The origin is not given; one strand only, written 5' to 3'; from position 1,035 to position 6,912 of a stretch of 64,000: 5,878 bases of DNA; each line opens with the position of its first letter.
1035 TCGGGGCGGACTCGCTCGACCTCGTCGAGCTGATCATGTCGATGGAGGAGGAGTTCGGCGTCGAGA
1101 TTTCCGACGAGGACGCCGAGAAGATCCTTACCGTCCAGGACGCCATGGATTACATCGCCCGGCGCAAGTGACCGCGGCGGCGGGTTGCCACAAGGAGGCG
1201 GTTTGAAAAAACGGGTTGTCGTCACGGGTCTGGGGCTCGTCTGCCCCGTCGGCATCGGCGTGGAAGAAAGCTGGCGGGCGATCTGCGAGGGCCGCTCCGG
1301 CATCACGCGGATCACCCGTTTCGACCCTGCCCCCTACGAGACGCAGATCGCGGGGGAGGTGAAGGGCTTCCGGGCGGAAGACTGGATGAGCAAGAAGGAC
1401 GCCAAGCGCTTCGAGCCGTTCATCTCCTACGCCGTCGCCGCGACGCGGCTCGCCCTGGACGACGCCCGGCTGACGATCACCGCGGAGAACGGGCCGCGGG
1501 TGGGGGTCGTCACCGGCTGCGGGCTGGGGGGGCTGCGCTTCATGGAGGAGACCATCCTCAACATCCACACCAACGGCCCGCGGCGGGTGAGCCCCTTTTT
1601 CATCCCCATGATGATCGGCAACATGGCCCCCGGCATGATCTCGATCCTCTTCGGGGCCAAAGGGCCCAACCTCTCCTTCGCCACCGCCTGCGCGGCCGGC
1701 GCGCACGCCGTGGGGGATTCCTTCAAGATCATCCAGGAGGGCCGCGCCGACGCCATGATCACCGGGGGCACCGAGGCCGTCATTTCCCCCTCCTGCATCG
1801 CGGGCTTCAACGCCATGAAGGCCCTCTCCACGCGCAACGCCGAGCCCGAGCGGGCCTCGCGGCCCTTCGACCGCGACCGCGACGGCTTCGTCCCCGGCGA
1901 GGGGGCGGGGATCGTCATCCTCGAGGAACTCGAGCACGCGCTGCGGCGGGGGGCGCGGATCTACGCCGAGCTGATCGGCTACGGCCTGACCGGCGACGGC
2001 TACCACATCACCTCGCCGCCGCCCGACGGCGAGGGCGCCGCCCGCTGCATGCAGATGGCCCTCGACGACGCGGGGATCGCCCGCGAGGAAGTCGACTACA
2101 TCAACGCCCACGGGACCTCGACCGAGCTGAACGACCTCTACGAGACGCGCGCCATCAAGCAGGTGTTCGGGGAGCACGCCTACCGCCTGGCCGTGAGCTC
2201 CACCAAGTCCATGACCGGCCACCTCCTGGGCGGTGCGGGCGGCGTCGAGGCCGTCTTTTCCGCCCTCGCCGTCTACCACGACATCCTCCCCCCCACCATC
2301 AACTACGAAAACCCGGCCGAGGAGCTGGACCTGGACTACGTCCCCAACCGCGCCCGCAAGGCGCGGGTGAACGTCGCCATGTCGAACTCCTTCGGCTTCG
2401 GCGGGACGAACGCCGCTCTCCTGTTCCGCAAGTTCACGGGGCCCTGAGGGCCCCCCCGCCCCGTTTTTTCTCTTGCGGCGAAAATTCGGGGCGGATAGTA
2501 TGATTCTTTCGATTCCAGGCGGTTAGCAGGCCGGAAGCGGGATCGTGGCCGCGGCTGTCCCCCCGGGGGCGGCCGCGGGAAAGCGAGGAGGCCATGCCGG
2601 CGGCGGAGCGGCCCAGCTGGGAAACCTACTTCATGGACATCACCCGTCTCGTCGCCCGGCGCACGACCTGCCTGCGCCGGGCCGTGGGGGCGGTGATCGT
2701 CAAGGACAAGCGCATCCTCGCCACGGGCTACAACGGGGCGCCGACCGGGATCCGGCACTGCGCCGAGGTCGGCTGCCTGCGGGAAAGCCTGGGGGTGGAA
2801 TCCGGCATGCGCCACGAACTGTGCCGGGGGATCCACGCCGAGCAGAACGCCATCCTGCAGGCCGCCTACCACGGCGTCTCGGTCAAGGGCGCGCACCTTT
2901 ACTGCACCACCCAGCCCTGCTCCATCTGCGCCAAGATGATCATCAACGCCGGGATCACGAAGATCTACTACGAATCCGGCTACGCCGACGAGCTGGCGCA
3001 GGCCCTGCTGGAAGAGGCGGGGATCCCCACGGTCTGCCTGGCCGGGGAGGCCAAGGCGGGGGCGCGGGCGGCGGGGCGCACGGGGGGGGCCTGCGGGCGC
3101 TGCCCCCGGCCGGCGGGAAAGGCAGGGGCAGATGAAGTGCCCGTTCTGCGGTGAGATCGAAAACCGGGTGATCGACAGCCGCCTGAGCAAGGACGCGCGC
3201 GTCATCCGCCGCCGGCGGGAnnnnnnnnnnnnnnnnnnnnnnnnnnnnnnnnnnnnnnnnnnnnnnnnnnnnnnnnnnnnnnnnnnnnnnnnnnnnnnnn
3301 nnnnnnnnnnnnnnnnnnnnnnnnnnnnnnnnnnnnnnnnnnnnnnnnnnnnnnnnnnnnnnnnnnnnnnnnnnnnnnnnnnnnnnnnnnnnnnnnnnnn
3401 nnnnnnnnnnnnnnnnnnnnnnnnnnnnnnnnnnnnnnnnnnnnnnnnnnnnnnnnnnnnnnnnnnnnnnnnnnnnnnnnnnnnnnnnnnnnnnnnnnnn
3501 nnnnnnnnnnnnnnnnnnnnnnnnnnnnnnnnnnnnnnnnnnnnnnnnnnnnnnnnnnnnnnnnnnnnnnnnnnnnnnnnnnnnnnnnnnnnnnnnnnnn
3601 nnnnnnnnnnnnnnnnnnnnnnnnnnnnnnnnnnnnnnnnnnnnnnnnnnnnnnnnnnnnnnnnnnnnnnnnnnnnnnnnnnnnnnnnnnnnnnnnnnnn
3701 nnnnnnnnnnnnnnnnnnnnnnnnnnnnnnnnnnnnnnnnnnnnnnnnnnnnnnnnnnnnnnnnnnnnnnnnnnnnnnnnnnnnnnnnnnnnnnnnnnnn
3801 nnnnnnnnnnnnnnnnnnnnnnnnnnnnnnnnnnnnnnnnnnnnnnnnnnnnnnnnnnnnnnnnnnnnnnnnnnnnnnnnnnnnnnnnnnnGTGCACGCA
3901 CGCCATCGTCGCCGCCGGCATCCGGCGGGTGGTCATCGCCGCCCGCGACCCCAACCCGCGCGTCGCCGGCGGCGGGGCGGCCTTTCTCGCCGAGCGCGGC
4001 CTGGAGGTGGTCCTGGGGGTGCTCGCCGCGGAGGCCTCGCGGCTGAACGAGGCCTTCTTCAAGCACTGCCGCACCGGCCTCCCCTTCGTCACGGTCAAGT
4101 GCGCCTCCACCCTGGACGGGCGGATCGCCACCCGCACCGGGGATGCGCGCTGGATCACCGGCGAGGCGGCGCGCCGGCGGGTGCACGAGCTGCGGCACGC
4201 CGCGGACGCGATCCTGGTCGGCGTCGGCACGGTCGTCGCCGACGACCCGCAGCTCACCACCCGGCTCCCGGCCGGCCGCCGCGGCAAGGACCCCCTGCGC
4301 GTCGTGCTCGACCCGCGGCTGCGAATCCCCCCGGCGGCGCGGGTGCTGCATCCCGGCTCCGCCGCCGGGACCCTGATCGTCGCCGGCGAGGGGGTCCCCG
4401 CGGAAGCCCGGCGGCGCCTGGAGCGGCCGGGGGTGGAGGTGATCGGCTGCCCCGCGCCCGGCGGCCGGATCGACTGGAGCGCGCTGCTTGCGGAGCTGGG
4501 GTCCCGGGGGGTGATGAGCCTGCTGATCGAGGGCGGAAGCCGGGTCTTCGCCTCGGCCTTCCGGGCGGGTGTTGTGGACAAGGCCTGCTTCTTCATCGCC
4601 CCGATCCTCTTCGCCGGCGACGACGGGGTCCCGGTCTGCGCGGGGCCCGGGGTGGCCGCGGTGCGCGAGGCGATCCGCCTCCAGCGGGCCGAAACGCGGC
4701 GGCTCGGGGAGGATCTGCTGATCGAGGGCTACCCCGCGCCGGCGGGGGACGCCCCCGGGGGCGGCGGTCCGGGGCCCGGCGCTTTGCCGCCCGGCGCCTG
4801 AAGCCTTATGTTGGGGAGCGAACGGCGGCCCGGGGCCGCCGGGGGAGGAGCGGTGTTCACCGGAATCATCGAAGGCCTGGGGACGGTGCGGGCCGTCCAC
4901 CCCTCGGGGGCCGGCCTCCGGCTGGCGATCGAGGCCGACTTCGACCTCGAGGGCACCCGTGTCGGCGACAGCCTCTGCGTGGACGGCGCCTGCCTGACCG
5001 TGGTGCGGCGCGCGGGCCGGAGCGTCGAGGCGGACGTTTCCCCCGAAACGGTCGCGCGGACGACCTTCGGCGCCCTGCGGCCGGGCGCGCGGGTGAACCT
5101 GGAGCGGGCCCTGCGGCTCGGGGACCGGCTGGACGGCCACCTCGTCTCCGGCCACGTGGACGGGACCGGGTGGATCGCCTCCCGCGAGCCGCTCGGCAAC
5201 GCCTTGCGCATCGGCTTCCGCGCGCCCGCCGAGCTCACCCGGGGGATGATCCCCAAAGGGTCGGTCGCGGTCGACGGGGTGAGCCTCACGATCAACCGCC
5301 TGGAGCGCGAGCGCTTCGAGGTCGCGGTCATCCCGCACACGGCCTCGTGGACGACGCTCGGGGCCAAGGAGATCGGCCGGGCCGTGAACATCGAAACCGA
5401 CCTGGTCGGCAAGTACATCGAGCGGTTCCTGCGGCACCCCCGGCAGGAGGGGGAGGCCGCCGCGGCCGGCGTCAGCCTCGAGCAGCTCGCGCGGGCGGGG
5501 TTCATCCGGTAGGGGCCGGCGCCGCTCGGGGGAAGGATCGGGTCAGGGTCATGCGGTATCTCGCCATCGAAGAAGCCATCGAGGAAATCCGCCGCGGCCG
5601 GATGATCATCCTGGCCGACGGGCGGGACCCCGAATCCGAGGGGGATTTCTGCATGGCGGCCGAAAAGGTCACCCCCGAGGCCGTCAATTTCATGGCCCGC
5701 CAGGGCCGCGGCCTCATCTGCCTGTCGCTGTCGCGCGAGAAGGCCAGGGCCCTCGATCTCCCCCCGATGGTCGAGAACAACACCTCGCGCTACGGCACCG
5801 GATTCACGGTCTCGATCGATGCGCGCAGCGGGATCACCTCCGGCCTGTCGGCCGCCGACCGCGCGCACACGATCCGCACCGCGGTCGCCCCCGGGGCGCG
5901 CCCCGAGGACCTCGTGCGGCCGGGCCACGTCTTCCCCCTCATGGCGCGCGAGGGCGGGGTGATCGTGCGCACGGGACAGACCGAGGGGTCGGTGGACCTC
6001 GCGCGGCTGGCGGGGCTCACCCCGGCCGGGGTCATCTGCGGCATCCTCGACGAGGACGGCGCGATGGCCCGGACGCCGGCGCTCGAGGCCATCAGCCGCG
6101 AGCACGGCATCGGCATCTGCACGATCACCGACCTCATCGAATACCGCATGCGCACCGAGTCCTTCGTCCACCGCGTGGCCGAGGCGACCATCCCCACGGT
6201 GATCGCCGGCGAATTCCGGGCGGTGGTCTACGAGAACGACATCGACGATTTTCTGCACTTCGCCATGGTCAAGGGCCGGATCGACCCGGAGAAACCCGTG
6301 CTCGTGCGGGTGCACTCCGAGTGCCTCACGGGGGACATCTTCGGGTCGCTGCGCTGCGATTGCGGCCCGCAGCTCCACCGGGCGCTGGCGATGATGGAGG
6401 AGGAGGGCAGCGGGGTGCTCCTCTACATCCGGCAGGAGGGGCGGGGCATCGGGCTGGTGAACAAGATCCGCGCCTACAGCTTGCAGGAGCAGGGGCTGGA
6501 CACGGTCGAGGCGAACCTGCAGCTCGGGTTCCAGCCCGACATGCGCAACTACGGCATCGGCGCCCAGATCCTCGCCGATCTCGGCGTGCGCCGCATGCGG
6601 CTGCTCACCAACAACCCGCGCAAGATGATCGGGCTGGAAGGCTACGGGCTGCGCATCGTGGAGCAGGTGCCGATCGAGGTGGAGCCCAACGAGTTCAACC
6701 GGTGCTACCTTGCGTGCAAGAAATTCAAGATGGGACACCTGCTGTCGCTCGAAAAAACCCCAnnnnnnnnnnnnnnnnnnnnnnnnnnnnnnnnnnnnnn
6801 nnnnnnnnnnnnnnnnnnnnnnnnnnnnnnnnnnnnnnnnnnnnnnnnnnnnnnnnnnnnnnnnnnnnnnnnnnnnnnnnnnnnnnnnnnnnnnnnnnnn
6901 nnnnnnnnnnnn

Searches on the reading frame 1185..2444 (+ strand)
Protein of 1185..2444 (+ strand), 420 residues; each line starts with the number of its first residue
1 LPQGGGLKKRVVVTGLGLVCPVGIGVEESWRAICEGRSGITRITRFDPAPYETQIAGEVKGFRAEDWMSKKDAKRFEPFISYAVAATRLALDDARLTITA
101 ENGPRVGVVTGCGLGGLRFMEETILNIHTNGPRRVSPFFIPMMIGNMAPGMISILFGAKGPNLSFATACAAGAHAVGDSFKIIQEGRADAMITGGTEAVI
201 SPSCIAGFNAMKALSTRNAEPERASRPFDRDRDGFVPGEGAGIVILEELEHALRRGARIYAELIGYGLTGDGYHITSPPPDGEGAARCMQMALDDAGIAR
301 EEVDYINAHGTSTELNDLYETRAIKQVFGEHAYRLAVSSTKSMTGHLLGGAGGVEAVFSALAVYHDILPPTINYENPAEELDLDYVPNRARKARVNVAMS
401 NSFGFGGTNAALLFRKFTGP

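Call 90: search_protein_families(library=pfam, proteins=[window:1185-2444:+], max_evalue=0.00001)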
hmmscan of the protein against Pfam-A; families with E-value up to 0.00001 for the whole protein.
window:1185-2444:+ (420 aa): 2 families
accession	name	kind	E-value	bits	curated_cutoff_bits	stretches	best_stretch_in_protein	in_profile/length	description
PF00109.32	ketoacyl-synt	-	9.8e-59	199.4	20.8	1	9-252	2-252/252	Beta-ketoacyl synthase, N-terminal domain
PF02801.28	Ketoacyl-synt_C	-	2.8e-41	140.7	20.8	1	260-375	1-119/119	Beta-ketoacyl synthase, C-terminal domain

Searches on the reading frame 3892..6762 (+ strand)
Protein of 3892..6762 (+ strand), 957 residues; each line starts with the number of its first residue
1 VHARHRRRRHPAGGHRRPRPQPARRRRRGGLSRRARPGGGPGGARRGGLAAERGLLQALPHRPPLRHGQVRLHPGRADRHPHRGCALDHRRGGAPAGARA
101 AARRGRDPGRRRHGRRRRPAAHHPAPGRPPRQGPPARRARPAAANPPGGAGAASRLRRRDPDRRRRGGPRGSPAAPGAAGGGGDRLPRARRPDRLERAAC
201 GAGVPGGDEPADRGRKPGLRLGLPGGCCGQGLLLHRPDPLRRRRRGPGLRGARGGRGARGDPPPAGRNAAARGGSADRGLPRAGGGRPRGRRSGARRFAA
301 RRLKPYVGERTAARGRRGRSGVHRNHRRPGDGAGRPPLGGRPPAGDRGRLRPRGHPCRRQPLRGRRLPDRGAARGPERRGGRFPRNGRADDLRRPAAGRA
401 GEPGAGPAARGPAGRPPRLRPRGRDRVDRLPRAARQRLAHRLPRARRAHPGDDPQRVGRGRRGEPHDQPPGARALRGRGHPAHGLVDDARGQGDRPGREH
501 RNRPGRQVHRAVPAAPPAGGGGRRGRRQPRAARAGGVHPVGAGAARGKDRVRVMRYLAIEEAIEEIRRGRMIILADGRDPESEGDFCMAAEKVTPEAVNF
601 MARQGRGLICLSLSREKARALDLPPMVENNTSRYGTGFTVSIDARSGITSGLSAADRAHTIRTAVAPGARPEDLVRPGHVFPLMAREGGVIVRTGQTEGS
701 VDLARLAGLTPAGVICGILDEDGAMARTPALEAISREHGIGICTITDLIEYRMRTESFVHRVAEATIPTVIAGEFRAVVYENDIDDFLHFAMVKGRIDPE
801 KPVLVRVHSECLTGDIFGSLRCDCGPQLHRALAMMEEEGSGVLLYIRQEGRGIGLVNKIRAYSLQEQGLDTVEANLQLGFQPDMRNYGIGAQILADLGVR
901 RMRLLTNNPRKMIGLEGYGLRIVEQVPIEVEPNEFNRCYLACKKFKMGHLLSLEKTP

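Call 90: search_protein_families(library=pfam, proteins=[window:3892-6762:+], max_evalue=0.00001)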
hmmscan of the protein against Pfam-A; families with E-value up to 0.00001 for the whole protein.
window:3892-6762:+ (957 aa): 2 families
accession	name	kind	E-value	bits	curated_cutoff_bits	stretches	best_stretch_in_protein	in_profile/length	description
PF00926.24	DHBP_synthase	-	1.2e-78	263.5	26.4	1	560-751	1-191/191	3,4-dihydroxy-2-butanone 4-phosphate synthase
PF00925.25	GTP_cyclohydro2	-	8.5e-75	250.3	23.3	1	761-927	2-165/165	GTP cyclohydrolase II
